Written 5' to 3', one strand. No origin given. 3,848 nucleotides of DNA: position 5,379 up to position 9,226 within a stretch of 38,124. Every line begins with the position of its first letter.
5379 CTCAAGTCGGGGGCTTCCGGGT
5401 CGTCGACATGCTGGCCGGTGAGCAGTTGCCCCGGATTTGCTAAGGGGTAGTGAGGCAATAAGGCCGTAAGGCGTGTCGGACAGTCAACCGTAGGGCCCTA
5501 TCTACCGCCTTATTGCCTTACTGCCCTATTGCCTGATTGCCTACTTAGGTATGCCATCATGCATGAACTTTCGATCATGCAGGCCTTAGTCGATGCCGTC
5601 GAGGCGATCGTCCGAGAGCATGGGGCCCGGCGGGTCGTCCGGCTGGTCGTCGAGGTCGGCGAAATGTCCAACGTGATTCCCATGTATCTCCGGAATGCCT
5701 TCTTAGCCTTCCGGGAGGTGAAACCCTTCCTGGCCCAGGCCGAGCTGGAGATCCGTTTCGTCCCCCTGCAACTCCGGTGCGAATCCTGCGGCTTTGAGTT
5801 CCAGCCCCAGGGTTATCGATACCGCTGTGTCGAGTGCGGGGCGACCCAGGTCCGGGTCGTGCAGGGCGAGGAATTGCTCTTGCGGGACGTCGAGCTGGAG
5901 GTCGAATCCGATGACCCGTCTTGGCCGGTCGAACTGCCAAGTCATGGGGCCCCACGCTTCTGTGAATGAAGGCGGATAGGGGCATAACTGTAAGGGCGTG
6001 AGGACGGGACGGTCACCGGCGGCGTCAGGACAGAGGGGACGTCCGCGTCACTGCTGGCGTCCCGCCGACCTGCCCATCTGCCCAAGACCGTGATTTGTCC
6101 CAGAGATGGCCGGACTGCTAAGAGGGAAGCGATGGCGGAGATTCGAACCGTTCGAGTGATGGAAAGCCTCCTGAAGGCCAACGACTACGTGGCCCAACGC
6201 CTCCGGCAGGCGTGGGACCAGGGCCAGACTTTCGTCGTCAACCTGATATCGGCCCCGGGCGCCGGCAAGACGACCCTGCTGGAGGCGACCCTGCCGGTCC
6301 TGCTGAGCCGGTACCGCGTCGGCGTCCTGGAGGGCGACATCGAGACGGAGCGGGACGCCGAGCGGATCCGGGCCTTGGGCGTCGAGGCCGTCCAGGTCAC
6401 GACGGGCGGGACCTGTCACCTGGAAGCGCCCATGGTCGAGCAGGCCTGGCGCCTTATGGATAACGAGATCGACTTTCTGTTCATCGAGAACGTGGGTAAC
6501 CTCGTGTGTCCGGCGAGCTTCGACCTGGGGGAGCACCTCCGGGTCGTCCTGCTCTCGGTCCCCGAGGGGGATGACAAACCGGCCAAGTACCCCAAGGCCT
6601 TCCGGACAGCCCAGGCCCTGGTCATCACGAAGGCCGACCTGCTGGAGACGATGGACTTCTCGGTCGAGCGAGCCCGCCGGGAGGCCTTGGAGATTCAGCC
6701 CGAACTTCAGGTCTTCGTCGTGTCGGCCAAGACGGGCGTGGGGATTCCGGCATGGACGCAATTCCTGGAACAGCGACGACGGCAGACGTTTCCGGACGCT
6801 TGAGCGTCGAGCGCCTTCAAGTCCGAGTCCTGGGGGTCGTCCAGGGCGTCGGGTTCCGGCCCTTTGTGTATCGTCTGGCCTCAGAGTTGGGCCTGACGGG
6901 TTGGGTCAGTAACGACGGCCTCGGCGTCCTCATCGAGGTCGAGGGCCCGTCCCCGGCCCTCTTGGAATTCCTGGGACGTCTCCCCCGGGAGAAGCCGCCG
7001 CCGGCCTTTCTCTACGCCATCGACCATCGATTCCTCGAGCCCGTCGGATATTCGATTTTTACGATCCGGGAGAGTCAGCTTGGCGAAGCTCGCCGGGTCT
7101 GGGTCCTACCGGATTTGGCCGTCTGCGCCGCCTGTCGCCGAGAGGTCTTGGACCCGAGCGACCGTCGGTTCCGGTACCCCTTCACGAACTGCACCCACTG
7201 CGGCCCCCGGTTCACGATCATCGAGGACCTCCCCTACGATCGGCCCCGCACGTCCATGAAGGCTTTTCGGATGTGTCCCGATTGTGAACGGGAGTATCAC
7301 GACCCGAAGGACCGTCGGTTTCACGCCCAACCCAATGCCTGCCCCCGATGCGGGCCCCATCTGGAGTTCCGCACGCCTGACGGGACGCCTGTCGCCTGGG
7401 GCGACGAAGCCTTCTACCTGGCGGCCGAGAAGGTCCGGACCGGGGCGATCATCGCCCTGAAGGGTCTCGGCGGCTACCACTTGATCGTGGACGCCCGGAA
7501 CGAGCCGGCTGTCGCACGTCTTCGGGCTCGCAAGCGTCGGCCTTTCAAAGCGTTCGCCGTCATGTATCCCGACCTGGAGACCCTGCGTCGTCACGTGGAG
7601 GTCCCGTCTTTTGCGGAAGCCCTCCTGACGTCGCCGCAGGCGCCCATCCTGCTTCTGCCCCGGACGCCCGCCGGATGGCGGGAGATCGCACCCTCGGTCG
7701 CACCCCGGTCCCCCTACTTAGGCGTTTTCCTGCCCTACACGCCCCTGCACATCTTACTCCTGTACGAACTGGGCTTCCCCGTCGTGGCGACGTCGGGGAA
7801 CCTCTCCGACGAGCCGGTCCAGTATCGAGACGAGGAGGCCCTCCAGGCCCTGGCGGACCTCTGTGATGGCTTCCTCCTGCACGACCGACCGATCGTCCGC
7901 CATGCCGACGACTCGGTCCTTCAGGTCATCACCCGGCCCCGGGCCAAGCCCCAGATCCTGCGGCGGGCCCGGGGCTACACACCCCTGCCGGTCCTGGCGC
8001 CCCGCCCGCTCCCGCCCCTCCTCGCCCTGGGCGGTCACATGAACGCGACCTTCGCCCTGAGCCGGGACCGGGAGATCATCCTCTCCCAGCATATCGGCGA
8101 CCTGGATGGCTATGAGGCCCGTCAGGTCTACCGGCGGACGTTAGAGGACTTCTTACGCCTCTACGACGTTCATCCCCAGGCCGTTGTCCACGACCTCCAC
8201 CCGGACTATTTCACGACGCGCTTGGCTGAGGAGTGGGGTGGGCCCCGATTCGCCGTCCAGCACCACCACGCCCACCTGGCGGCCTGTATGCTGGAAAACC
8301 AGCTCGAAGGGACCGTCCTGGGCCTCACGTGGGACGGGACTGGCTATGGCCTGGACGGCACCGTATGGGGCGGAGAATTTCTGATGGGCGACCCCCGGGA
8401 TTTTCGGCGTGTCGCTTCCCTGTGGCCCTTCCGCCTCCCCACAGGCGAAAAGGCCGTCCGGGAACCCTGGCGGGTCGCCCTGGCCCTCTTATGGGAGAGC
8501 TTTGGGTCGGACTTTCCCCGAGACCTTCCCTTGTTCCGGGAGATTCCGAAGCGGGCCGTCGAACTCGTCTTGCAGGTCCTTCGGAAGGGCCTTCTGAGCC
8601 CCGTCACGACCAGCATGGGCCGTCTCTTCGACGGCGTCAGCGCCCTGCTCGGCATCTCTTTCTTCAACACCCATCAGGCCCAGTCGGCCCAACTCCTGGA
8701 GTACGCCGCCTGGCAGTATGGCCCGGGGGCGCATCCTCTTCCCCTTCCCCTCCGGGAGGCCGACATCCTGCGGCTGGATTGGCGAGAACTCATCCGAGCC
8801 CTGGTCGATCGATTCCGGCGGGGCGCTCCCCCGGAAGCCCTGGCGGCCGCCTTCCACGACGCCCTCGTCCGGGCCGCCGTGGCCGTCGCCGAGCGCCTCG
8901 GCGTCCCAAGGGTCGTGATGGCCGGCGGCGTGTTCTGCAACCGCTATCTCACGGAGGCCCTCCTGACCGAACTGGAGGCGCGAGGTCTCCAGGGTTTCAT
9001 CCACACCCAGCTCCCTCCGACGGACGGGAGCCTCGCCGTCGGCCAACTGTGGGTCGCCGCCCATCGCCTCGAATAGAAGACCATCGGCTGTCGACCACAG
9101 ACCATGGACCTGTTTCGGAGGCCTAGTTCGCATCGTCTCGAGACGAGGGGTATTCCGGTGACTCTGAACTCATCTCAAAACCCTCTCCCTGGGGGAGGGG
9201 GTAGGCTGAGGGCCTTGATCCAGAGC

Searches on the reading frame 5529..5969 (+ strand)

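Call 61: search_protein_families(library=pfam, proteins=[window:5529-5969:+], max_evalue=0.00001)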
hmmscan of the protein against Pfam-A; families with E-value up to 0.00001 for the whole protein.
window:5529-5969:+ (146 aa): 1 family
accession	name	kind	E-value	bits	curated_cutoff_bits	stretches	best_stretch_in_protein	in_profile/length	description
PF01155.25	HypA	-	6.6e-30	103.9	28.9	1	11-122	1-111/112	Hydrogenase/urease nickel incorporation, metallochaperone, hypA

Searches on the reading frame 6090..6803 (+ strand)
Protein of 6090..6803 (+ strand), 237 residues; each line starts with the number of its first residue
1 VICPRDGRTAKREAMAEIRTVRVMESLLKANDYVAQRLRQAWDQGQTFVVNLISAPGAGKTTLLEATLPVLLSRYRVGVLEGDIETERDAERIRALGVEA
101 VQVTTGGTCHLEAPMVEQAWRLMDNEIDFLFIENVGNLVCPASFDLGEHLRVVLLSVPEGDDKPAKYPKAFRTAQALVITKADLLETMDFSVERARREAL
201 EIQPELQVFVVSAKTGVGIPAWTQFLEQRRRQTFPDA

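Call 61: search_protein_families(library=pfam, proteins=[window:6090-6803:+], max_evalue=0.00001)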
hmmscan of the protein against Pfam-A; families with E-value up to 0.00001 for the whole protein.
window:6090-6803:+ (237 aa): 1 family
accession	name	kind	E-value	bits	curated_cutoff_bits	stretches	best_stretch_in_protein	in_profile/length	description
PF02492.25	cobW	-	6.3e-21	75.2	20.7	1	50-209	3-179/180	CobW/HypB/UreG, nucleotide-binding domain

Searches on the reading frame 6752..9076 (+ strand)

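Call 14: search_protein_families(library=pfam, proteins=[window:6752-9076:+])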
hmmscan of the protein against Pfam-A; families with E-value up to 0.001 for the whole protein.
window:6752-9076:+ (774 aa): 6 families
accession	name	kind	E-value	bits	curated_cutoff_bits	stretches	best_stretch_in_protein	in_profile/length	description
PF22521.2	HypF_C_2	-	4.5e-68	230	27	1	524-765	1-241/241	Carbamoyltransferase, Kae1-like Domain, second subdomain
PF01300.24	Sua5_yciO_yrdC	-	7.3e-39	133.5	25.1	1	228-405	3-177/178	Telomere recombination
PF17788.7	HypF_C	-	7.5e-35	120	23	1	421-515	4-99/99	HypF Kae1-like domain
PF07503.17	zf-HYPF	-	9.2e-34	115.4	23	2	124-157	1-34/34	HypF finger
PF00708.24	Acylphosphatase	-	3.2e-18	66.2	22.5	1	23-92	2-71/85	Acylphosphatase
PF00814.31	TsaD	-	0.00079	19.6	24.8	0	661-745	167-244/264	tRNA N6-adenosine threonylcarbamoyltransferase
